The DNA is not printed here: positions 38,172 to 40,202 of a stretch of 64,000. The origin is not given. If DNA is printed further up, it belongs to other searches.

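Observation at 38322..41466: Eukaryote-like glutaminase–ankyrin architecture, tandem ANK duplication, and adjacent asparaginase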

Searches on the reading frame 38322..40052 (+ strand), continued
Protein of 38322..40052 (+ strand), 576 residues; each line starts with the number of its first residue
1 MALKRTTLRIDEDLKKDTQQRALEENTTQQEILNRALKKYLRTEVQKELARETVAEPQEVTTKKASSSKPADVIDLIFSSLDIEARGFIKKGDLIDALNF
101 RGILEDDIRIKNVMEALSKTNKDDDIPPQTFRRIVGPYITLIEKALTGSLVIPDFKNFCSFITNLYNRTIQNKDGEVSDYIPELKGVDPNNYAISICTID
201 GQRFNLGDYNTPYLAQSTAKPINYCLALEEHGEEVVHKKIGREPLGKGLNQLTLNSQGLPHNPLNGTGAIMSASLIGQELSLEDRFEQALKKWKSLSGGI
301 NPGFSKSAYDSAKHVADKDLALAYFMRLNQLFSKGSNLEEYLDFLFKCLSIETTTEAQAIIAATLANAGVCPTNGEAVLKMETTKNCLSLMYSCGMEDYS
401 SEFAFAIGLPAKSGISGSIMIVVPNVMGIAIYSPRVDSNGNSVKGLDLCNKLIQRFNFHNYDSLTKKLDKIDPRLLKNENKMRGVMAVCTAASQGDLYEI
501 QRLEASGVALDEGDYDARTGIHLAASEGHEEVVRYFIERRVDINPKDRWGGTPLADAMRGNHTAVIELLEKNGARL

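Call 17: find_related_loci(query=A1, collection=genome_contigs, flank=8000)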
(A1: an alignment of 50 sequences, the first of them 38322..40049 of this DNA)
Query A1 (576 aa) in genome_contigs; peptide patterns used: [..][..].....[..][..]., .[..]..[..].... (x = any residue, [..] = any of these).
384 stretches matched a pattern; 364 encode a relative of the query (tblastn E <= 1e-3); the best 80 are kept; 80 distinct loci.
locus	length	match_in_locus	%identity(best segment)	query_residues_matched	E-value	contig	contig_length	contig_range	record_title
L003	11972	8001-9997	78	3-576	0e+0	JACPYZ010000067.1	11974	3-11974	MAG: Candidatus Curtissbacteria bacterium isolate NC_groundwater_876_Pr1_S2p5_40_11 Montesol18_S2p5_coassembly_scaffold_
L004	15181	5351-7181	64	69-575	0e+0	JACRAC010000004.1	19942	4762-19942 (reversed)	MAG: Candidatus Aenigmatarchaeota archaeon isolate NC_groundwater_1583_Pr3_B-0.1um_32_43 SR-2_scaffold_141_116772, whole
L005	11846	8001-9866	61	56-575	0e+0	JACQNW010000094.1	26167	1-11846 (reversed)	MAG: Candidatus Aenigmatarchaeota archaeon isolate NC_groundwater_1265_Ag_S-0.2um_40_40 S_p2_S4_coassembly_k141_2972190,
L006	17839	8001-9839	59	67-575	0e+0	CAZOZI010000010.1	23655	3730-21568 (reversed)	MAG TPA_asm: uncultured Candidatus Saccharibacteria bacterium isolate SRP200132_co1_79 genome assembly, contig: NODE_371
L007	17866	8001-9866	59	58-575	0e+0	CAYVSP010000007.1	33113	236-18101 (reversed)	MAG TPA_asm: uncultured Candidatus Saccharibacteria bacterium isolate SRP200132_co1_486 genome assembly, contig: NODE_22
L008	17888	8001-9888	59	57-574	0e+0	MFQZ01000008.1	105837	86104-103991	MAG: Candidatus Magasanikbacteria bacterium RIFOXYC2_FULL_42_28 rifoxyc2_full_scaffold_537, whole genome shotgun sequenc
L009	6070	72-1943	56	67-575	0e+0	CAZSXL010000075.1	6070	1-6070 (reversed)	MAG TPA_asm: uncultured Gammaproteobacteria bacterium isolate SRP302447_co1_140 genome assembly, contig: NODE_36066_leng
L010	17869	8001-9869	56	60-575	0e+0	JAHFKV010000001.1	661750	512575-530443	MAG: Candidatus Staskawiczbacteria bacterium isolate nzgw418 NODE_3_length_661751_cov_10.822417, whole genome shotgun se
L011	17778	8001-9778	54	77-571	0e+0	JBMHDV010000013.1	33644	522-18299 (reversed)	MAG: Candidatus Marinamargulisbacteria bacterium isolate xHP1_bin.52 c_000000000013, whole genome shotgun sequence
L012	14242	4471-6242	54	77-572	0e+0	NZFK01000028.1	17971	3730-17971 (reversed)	MAG: Rickettsiales bacterium isolate MED721 137307, whole genome shotgun sequence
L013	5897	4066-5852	55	77-571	0e+0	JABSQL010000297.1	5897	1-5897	MAG: Candidatus Margulisiibacteriota bacterium isolate DT_59 DT-Margulisbacteria-1_scaffold_297, whole genome shotgun se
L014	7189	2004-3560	50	58-575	2e-177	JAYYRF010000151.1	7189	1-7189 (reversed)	MAG: Myxococcota bacterium isolate DS_MAG67 DS_MAG67_0151, whole genome shotgun sequence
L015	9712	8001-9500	52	77-575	2e-176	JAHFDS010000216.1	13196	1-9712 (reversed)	MAG: Myxococcales bacterium isolate nzgw250 NODE_3072_length_13197_cov_4.141634, whole genome shotgun sequence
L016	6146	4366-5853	51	77-574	3e-177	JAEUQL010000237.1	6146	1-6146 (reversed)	MAG: Blastocatellia bacterium isolate new MAG-250 NODE_237_length_6146_cov_3.244027, whole genome shotgun sequence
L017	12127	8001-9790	54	77-571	6e-175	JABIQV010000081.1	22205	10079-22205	MAG: bacterium isolate SI072_bin15 k141_1506628, whole genome shotgun sequence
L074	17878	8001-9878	48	77-575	1e-159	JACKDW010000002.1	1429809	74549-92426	MAG: Myxococcales bacterium isolate HK-STAS-MYXO-17 HK-STAS-MYXO-17_2, whole genome shotgun sequence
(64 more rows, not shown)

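Call 53: search_protein_families(library=pfam, proteins=[P0043, P0056, P0048, P0010, P0030, L074:11940-13685:+], max_evalue=0.01)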
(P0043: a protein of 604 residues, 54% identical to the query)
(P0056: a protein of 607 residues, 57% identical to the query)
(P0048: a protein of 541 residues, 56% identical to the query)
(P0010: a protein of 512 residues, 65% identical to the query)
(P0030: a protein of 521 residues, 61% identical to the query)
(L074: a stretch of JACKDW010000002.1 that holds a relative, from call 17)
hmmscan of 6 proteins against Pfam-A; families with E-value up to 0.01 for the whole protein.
P0043 (604 aa): 10 families
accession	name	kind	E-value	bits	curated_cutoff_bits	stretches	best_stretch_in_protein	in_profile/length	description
PF04960.20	Glutaminase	-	2.2e-75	254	27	1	214-489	12-286/286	Glutaminase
PF12796.13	Ank_2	-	4.6e-24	85.2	27.3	2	517-599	2-81/90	Ankyrin repeats (3 copies)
PF17959.7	EF-hand_14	-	1.5e-16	61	23.7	1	103-183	2-90/90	EF-hand domain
PF13637.12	Ank_4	-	2.3e-10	40.9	22.7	1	517-565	2-50/50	Ankyrin repeats (many copies)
PF13857.12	Ank_5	-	3.3e-10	40.5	27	1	536-582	7-53/56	Ankyrin repeats (many copies)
PF00023.36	Ank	-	1.1e-09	38.5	21.1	1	544-575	1-32/33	Ankyrin repeat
PF13606.12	Ank_3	-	1.3e-06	28.6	22.3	1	545-572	2-29/30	Ankyrin repeat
PF24521.3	Ank_KRIT1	-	0.0044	17.2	80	0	515-573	21-75/149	KRIT1 ankyrin-repeats domain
PF13545.12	HTH_Crp_2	-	0.0057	17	27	0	26-65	28-63/70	Crp-like helix-turn-helix domain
PF13405.12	EF-hand_6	-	0.0098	16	25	0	105-128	4-27/30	EF-hand domain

P0056 (607 aa): 10 families
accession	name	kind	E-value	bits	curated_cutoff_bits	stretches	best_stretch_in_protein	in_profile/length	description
PF04960.20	Glutaminase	-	2.8e-76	256.9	27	1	217-492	12-286/286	Glutaminase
PF12796.13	Ank_2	-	7.5e-24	84.6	27.3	2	520-602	2-81/90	Ankyrin repeats (3 copies)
PF17959.7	EF-hand_14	-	1.5e-15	57.7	23.7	1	104-185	1-90/90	EF-hand domain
PF13637.12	Ank_4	-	4.5e-13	49.5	22.7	2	520-568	2-50/50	Ankyrin repeats (many copies)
PF00023.36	Ank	-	1.4e-09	38.1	21.1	1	547-576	1-30/33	Ankyrin repeat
PF13857.12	Ank_5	-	2.3e-09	37.9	27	1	539-585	7-53/56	Ankyrin repeats (many copies)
PF13606.12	Ank_3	-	1.8e-06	28.2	22.3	1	548-574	2-28/30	Ankyrin repeat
PF13499.12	EF-hand_7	-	7.2e-05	23.5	30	1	108-163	7-62/67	EF-hand domain pair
PF25212.1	HVO_A0114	-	0.0048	17.1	27.6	0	19-63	35-79/84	HVO_A0114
PF24521.3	Ank_KRIT1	-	0.008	16.3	80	0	518-570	21-68/149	KRIT1 ankyrin-repeats domain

P0048 (541 aa): 10 families
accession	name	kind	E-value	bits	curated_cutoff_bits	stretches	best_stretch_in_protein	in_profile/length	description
PF04960.20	Glutaminase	-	5.9e-75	252.5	27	1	147-426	8-286/286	Glutaminase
PF17959.7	EF-hand_14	-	7.3e-15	55.5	23.7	1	38-118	2-90/90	EF-hand domain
PF12796.13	Ank_2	-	2.4e-13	50.9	27.3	1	454-536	2-81/90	Ankyrin repeats (3 copies)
PF13637.12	Ank_4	-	2.7e-13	50.2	22.7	2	454-502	2-50/50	Ankyrin repeats (many copies)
PF13857.12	Ank_5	-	3.7e-10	40.4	27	1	473-519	7-53/56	Ankyrin repeats (many copies)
PF00023.36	Ank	-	5.7e-10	39.4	21.1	1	481-512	1-32/33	Ankyrin repeat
PF13606.12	Ank_3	-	4.2e-07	30.1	22.3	1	482-509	2-29/30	Ankyrin repeat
PF13499.12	EF-hand_7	-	0.00022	21.9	30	1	41-100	7-66/67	EF-hand domain pair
PF13405.12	EF-hand_6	-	0.0028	17.7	25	0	40-63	4-27/30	EF-hand domain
PF24548.1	EF_EFCAB10_C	-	0.0072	16.4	32.5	0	40-85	5-50/60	EFCAB10, C-terminal EF-hand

P0010 (512 aa): 9 families
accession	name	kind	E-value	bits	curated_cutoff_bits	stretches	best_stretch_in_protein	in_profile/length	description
PF04960.20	Glutaminase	-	4.4e-85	285.8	27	1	112-397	1-286/286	Glutaminase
PF13637.12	Ank_4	-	1.5e-16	60.6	22.7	2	425-473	2-50/50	Ankyrin repeats (many copies)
PF17959.7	EF-hand_14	-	1.3e-12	48.4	23.7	1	13-90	3-90/90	EF-hand domain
PF12796.13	Ank_2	-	6.2e-12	46.3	27.3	1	427-506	4-80/90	Ankyrin repeats (3 copies)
PF00023.36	Ank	-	5.5e-09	36.3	21.1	1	452-483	1-32/33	Ankyrin repeat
PF13499.12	EF-hand_7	-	6.9e-06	26.8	30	1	12-71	4-65/67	EF-hand domain pair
PF13857.12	Ank_5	-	6.3e-05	23.7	27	1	450-490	13-53/56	Ankyrin repeats (many copies)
PF13405.12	EF-hand_6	-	0.00023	21.1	25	0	12-37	2-27/30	EF-hand domain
PF13606.12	Ank_3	-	0.00083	20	22.3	0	452-480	1-29/30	Ankyrin repeat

P0030 (521 aa): 8 families
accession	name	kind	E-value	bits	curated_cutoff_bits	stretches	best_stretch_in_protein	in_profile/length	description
PF04960.20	Glutaminase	-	1.3e-83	281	27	1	118-404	1-286/286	Glutaminase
PF13637.12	Ank_4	-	2e-18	66.4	22.7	2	434-482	2-50/50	Ankyrin repeats (many copies)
PF17959.7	EF-hand_14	-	4.1e-17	62.7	23.7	1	17-96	3-90/90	EF-hand domain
PF12796.13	Ank_2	-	4e-13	50.2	27.3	1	436-517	4-82/90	Ankyrin repeats (3 copies)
PF00023.36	Ank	-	2.3e-09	37.5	21.1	1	463-492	3-32/33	Ankyrin repeat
PF13857.12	Ank_5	-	4.8e-09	36.8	27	1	448-499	1-53/56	Ankyrin repeats (many copies)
PF13606.12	Ank_3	-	3.9e-05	24.1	22.3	0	462-489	2-29/30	Ankyrin repeat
PF13405.12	EF-hand_6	-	0.0078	16.3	25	0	19-43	5-29/30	EF-hand domain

L074:11940-13685:+ (582 aa): 9 families
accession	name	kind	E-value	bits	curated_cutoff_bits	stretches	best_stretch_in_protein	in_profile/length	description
PF00710.25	Asparaginase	-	3.1e-59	200.2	22.5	1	16-217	1-191/193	Asparaginase, N-terminal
PF17763.6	Asparaginase_C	-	2.3e-33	115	34.6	1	235-349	1-113/114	Glutaminase/Asparaginase C-terminal domain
PF00023.36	Ank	-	2.8e-30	103.1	21.1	2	527-559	1-33/33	Ankyrin repeat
PF12796.13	Ank_2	-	5.9e-30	104.1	27.3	2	499-580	1-79/90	Ankyrin repeats (3 copies)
PF13637.12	Ank_4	-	4.3e-26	90.8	22.7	4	499-548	1-50/50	Ankyrin repeats (many copies)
PF13857.12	Ank_5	-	9.7e-20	70.9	27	2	519-566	7-54/56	Ankyrin repeats (many copies)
PF13606.12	Ank_3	-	1.9e-18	64.8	22.3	2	431-458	2-29/30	Ankyrin repeat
PF24521.3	Ank_KRIT1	-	2e-08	34.5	80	1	403-494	23-114/149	KRIT1 ankyrin-repeats domain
PF21917.1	NMB0537_N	-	0.00099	19.2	23.9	1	271-290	2-21/36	N-terminal region of NMB0537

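Call 60: find_encoding_contigs(protein=P0048, flank=5000, max_places=2)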
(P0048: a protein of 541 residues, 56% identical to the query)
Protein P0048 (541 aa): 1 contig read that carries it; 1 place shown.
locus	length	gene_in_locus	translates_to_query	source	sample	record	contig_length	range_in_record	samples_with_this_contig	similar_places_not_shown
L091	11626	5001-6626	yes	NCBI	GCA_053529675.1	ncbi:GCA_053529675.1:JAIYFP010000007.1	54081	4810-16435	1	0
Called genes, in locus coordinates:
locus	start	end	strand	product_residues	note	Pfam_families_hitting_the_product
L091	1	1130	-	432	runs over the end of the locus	-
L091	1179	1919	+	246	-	PF00149:Metallophos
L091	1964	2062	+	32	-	-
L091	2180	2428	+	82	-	-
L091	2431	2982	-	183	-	PF12844:HTH_19 (weak), PF13560:HTH_31 (faint), PF01381:HTH_3, PF00571:CBS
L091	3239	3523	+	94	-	-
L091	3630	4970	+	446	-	PF18195:GatD_N, PF00710:Asparaginase, PF17763:Asparaginase_C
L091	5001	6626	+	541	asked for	PF17959:EF-hand_14, PF04960:Glutaminase, PF13606:Ank_3 (faint), PF12796:Ank_2, PF13637:Ank_4, PF13857:Ank_5, PF00023:Ank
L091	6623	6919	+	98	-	PF13606:Ank_3 (faint), PF12796:Ank_2, PF13637:Ank_4, PF13857:Ank_5, PF00023:Ank, PF13637:Ank_4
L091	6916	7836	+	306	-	PF00389:2-Hacid_dh, PF02826:2-Hacid_dh_C, PF01488:Shikimate_DH, PF03807:F420_oxidored (weak)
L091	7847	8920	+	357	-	PF00710:Asparaginase, PF17763:Asparaginase_C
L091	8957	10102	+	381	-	-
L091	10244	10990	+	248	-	PF01876:RNase_P_p30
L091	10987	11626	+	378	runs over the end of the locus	PF07690:MFS_1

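Call 61: find_encoding_contigs(protein=P0010, flank=5000, max_places=2)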
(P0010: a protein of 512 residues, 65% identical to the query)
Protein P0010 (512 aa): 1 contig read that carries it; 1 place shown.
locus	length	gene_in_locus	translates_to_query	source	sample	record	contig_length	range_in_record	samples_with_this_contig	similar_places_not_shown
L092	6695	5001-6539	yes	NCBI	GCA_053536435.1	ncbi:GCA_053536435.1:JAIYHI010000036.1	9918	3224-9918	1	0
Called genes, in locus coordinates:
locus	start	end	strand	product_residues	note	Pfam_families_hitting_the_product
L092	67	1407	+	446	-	PF18195:GatD_N, PF00710:Asparaginase, PF17763:Asparaginase_C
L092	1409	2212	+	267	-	PF00248:Aldo_ket_red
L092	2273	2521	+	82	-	PF04014:MazE_antitoxin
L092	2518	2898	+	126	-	PF01850:PIN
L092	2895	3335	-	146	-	PF13404:HTH_AsnC-type, PF13412:HTH_24, PF12840:HTH_20 (weak), PF01037:AsnC_trans_reg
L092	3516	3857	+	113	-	-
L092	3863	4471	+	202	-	-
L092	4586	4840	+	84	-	-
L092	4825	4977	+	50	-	-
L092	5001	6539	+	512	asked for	PF13499:EF-hand_7 (faint), PF17959:EF-hand_14, PF04960:Glutaminase, PF12796:Ank_2, PF13637:Ank_4, PF00023:Ank (weak), PF13637:Ank_4 (weak)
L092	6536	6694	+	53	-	?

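Call 68: predict_structure(alignment_id=A1)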
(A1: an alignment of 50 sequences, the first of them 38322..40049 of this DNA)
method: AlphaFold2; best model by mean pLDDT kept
length: 576 residues; sequences in the alignment: 50
mean_pLDDT: 84.2   pTM: 0.70
mean pLDDT of the five models: 84.2, 84.1, 83.3, 82.9, 78.6
residues with pLDDT >= 90: 273; 70-90: 227; 50-70: 43; < 50: 33
segments of 3 or more residues with pLDDT < 50: 55-67, 400-402, 459-468
pLDDT, mean of each block of 10 residues (from residue 1): 57 77 76 83 78 48 47 84 89 88 86 84 84 83 78 83 92 92 92 94 94 94 96 92 74 86 90 93 96 95 96 90 92 88 96 97 94 91 90 65 56 90 90 90 88 66 43 57 82 94 92 82 95 96 84 91 96 90
secondary structure, 60 per line:
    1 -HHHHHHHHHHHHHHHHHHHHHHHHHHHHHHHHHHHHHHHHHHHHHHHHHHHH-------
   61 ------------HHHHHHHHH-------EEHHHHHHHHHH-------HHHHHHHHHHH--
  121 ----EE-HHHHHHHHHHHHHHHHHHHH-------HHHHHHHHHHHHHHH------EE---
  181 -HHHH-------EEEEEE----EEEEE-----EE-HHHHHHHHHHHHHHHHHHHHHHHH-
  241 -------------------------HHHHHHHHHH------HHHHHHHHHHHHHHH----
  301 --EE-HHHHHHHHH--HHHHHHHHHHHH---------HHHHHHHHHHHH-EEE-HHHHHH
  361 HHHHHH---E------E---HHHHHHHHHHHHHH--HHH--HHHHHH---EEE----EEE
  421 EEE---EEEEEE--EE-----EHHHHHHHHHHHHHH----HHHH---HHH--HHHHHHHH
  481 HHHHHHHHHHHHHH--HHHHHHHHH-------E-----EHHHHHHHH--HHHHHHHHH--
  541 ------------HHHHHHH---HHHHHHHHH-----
elements in order: H2-53 H73-81 H91-100 H108-118 H128-147 H155-169 H182-185 E193-198 E203-207 H216-239 H266-275 H282-296 H306-314 H317-328 H338-349 E351-353 H355-366 H381-394 H402-407 E411-413 E418-423 E427-432 H443-456 H461-464 H473-494 H497-505 H520-527 H530-538 H553-559 H563-571

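Call 71: search_protein_families(library=padloc, proteins=[window:38322-40052:+], max_evalue=0.001)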
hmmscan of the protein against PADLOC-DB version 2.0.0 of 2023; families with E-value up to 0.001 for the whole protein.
window:38322-40052:+ (576 aa): 1 family
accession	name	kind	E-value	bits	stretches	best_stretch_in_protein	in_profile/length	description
PDLC04783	PDC-M72A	-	1.2e-06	26.1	1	488-575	234-321/392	-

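Call 78: fold_search(model_id=the predicted structure, library=pdb)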
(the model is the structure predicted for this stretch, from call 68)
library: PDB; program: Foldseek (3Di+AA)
matches with E <= 10: 1577; with E <= 0.001: 652
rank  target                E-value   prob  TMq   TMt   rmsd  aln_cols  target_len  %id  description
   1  8gwr_B                5.4e-41  1.00  0.67  0.76  12.8       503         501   39  Near full length Kidney type Glutaminase in complex with 2,2-Dimethyl-2,3-Dihydrobenzo[a] Phenanthridin-4(1H)-one (DDP (released 2022-12-21)
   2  8gwr_A                1.7e-40  1.00  0.68  0.78   7.1       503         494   39  Near full length Kidney type Glutaminase in complex with 2,2-Dimethyl-2,3-Dihydrobenzo[a] Phenanthridin-4(1H)-one (DDP (released 2022-12-21)
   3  5uqe_D                8.3e-39  1.00  0.66  0.75  13.2       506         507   39  Multidomain structure of human kidney-type glutaminase(KGA/GLS) (released 2017-05-24)
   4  5uqe_B                1.3e-37  1.00  0.66  0.75  13.0       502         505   40  Multidomain structure of human kidney-type glutaminase(KGA/GLS) (released 2017-05-24)
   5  8szl_C                1.3e-36  1.00  0.64  0.75   7.7       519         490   35  Human liver-type glutaminase (Apo form) (released 2024-03-13)
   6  5uqe_A                1.4e-36  1.00  0.66  0.76   7.6       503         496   40  Multidomain structure of human kidney-type glutaminase(KGA/GLS) (released 2017-05-24)
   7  8szl_A                3.3e-36  1.00  0.63  0.73  13.0       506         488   37  Human liver-type glutaminase (Apo form) (released 2024-03-13)
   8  8szl_B                9.4e-36  1.00  0.63  0.73  13.3       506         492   37  Human liver-type glutaminase (Apo form) (released 2024-03-13)
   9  7sbn_A                2.2e-35  1.00  0.66  0.92   2.7       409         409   40  Human glutaminase C (Y466W) with L-Gln, closed conformation (released 2022-02-02)
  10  5uqe_C                2.7e-35  1.00  0.66  0.78   7.2       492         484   40  Multidomain structure of human kidney-type glutaminase(KGA/GLS) (released 2017-05-24)
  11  8bsl_D                3.2e-35  1.00  0.66  0.93   2.8       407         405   40  Human GLS in complex with compound 12 (released 2023-01-18)
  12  8jue_A                4.9e-35  1.00  0.66  0.94   2.5       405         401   40  Crystal structure of glutaminase C in complex with compound 11 (released 2023-10-11)
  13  5i94_A                4.9e-35  1.00  0.67  0.93   2.6       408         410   40  Crystal structure of human glutaminase C in complex with the inhibitor UPGL-00019 (released 2016-05-11)
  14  6ul9_B                7.0e-35  1.00  0.66  0.92   2.7       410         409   40  Crystal structure of human GAC in complex with inhibitor UPGL00023 (released 2020-10-14)
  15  3uo9_A                8.1e-35  1.00  0.66  0.92   2.8       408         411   40  Crystal Structure of Human GAC in Complex with Glutamate and BPTES (released 2011-12-07)
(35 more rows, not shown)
